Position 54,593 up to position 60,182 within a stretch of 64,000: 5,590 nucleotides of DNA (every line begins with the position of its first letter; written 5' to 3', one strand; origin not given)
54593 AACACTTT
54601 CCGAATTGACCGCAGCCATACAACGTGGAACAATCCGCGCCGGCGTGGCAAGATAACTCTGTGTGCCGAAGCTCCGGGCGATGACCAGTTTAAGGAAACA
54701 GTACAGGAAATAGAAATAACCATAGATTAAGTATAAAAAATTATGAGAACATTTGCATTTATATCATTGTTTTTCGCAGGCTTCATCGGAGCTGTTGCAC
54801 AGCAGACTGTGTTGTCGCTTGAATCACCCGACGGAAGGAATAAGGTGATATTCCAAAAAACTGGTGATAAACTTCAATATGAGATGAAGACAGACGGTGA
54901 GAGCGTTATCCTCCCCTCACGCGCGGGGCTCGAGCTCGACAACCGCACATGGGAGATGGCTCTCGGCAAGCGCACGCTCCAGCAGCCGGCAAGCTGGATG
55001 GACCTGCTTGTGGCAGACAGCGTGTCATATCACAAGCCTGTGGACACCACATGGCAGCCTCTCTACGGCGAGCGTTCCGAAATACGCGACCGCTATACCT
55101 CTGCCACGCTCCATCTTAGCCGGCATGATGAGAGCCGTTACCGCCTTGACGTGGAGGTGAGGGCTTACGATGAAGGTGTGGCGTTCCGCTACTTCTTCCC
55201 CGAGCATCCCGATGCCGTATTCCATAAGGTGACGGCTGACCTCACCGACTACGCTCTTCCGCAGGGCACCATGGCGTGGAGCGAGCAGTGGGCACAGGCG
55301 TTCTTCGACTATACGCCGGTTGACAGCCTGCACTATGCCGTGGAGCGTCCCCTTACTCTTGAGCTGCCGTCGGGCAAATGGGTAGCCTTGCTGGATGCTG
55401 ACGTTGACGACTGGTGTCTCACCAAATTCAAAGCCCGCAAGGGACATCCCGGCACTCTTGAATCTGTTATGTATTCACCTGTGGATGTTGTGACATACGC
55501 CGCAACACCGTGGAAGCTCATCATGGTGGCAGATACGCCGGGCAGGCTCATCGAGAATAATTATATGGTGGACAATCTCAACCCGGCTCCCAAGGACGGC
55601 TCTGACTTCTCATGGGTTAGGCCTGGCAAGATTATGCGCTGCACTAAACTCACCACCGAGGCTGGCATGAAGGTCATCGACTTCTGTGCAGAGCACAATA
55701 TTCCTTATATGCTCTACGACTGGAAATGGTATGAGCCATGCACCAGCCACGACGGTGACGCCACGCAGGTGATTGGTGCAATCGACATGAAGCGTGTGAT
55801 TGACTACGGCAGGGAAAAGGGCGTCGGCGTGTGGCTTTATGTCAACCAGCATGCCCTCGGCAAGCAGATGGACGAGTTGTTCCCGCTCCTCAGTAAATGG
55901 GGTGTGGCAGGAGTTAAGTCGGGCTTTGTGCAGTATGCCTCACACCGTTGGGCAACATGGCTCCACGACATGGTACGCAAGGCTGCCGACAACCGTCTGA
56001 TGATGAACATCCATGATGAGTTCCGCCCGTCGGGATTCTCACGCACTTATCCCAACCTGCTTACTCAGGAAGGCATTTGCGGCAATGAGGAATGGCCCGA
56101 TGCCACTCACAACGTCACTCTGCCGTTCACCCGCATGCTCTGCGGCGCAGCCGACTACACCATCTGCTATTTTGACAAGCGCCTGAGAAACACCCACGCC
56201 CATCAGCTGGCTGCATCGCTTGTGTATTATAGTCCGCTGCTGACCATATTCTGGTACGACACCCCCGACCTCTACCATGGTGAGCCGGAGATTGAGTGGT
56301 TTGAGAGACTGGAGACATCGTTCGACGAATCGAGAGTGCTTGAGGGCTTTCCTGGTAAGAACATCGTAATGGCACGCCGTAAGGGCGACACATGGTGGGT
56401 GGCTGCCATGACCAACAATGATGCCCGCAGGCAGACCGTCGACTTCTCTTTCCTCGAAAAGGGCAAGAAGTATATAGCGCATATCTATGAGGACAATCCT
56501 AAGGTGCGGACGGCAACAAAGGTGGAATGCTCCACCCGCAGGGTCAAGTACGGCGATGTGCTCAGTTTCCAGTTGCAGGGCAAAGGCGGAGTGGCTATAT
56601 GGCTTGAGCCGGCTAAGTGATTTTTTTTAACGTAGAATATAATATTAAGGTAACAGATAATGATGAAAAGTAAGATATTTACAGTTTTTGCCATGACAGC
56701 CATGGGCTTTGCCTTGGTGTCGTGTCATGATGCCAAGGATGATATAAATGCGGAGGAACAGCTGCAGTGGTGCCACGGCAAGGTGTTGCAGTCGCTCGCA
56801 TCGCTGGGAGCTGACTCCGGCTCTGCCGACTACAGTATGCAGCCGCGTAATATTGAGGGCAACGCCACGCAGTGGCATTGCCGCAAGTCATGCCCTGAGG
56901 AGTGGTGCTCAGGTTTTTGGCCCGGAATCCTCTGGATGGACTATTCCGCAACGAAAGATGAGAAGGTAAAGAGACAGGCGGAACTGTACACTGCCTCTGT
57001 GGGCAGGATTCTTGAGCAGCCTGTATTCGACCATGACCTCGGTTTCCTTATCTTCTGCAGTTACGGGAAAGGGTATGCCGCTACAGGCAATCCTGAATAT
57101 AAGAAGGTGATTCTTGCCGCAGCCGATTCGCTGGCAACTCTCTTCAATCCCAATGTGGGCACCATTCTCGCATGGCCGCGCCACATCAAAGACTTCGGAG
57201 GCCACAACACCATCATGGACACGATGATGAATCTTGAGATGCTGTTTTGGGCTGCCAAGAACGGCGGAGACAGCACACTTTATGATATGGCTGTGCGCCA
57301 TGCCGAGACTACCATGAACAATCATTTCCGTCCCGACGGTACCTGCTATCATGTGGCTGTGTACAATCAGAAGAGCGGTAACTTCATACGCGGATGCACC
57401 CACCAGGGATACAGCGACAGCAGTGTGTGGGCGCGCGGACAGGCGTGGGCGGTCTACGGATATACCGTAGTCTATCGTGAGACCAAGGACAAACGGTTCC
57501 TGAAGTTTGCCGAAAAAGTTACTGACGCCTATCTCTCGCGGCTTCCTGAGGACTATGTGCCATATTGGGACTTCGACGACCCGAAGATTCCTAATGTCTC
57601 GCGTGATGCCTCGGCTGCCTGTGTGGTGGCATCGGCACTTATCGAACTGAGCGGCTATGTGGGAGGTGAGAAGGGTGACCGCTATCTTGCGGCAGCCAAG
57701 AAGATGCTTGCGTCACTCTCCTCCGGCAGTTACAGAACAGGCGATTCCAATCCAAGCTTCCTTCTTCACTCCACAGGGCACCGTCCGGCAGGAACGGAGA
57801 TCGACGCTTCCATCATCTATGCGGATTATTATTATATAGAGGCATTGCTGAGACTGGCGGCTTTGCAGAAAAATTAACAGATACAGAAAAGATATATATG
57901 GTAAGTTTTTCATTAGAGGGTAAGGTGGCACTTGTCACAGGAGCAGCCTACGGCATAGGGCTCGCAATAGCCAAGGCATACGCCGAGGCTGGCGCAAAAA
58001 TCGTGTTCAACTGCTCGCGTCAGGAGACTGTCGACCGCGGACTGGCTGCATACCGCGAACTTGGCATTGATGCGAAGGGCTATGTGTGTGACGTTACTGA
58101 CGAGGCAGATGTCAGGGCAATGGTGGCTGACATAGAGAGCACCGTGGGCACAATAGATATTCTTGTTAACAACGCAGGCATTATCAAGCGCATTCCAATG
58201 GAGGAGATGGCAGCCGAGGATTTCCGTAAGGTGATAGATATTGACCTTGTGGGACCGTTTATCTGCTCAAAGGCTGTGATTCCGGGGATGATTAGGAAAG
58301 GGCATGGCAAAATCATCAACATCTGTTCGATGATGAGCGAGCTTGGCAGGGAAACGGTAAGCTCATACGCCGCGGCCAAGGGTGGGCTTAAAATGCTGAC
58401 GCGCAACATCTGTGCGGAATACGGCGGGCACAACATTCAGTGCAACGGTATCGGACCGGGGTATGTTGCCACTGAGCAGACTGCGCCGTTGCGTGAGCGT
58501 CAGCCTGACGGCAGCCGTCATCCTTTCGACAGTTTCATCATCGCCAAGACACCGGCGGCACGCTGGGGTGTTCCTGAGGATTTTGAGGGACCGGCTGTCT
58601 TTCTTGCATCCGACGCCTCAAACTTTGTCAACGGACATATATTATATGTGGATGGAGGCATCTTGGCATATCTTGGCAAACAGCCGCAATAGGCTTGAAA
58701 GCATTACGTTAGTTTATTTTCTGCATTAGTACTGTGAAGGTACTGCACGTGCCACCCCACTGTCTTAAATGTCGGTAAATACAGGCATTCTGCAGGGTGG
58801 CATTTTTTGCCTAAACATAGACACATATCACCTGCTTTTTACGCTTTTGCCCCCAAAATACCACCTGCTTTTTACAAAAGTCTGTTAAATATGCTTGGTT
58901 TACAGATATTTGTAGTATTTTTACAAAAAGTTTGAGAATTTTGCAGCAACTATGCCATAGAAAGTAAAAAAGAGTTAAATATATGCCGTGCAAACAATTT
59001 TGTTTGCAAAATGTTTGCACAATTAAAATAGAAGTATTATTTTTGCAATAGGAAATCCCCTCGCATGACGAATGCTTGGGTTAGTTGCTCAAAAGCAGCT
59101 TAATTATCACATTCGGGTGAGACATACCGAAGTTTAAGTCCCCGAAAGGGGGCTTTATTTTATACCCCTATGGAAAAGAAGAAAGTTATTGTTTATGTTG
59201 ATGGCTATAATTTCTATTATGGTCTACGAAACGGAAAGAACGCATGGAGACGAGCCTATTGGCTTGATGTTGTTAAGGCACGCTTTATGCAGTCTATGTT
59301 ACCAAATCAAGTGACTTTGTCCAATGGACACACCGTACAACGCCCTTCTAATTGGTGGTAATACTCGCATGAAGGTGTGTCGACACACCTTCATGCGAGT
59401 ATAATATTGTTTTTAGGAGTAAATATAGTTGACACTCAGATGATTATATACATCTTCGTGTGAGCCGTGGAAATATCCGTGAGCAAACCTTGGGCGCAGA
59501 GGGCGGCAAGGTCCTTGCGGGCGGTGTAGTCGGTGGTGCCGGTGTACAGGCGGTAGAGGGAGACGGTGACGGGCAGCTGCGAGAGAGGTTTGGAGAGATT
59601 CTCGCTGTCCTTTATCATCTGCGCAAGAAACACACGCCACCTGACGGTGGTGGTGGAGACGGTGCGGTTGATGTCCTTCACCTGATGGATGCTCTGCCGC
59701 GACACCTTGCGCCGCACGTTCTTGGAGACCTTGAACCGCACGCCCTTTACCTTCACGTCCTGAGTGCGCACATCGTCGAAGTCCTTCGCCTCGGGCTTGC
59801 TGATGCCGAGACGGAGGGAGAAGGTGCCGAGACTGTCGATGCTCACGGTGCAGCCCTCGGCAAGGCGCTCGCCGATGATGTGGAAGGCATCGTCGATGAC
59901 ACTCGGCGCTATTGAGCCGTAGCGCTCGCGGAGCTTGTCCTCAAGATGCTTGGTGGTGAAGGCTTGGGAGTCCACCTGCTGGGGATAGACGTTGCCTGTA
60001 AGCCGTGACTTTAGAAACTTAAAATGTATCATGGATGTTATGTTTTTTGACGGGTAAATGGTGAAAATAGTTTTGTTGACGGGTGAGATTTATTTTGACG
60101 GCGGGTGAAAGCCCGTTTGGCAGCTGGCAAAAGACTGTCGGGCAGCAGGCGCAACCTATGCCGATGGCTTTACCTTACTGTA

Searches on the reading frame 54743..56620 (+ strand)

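Call 53: search_protein_families(library=pfam, proteins=[window:54743-56620:+], max_evalue=0.001)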
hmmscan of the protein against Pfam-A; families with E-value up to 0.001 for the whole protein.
window:54743-56620:+ (625 aa): 3 families
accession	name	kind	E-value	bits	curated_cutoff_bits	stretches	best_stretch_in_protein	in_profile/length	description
PF10566.15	Glyco_hydro_97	-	1.6e-56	192.2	32.5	1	303-517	31-267/275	Glycoside hydrolase 97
PF14508.12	GH97_N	-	3.6e-48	164.5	25.3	1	26-280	1-227/229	Glycosyl-hydrolase 97 N-terminal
PF14509.12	GH97_C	-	5.5e-29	100.7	25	1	527-621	2-96/97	Glycosyl-hydrolase 97 C-terminal, oligomerisation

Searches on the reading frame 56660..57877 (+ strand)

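Call 53: search_protein_families(library=pfam, proteins=[window:56660-57877:+], max_evalue=0.001)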
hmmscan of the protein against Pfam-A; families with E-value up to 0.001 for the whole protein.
window:56660-57877:+ (405 aa): 1 family
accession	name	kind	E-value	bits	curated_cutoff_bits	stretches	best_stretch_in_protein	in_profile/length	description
PF07470.19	Glyco_hydro_88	-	6.2e-15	55.5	26.6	1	69-356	24-300/352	Glycosyl Hydrolase Family 88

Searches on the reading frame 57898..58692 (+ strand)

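Call 53: search_protein_families(library=pfam, proteins=[window:57898-58692:+], max_evalue=0.001)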
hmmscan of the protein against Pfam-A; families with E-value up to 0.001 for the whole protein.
window:57898-58692:+ (264 aa): 4 families
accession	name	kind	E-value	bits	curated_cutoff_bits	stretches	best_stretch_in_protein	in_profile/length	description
PF13561.12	adh_short_C2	-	1.4e-59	202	27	1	15-255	1-235/236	Enoyl-(Acyl carrier protein) reductase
PF00106.31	adh_short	-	7.2e-58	195.7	26.6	1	9-201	1-193/195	short chain dehydrogenase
PF08659.16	KR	-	2.1e-15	57.5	22.6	1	11-162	3-154/180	KR domain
PF23441.1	SDR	-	7.1e-09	35.9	27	1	10-193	9-197/258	SDR-like rossmann domain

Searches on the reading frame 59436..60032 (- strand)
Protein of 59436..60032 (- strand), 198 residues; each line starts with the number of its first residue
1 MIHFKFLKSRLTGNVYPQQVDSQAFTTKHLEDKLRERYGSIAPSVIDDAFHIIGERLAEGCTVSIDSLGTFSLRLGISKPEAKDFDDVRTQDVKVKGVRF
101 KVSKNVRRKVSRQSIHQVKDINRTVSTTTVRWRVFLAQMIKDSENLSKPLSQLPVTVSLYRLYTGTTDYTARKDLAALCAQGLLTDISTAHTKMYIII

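Call 53: search_protein_families(library=pfam, proteins=[window:59436-60032:-], max_evalue=0.001)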
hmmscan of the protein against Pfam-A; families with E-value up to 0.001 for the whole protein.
window:59436-60032:- (198 aa): 2 families
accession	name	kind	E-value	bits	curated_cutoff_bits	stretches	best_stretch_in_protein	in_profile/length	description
PF18291.6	HU-HIG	-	1.5e-11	44.9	26.2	1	14-116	21-124/125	HU domain fused to wHTH, Ig, or Glycine-rich motif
PF00216.26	Bac_DNA_binding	-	0.0007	20.2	22.4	0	41-110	20-89/90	Bacterial DNA-binding protein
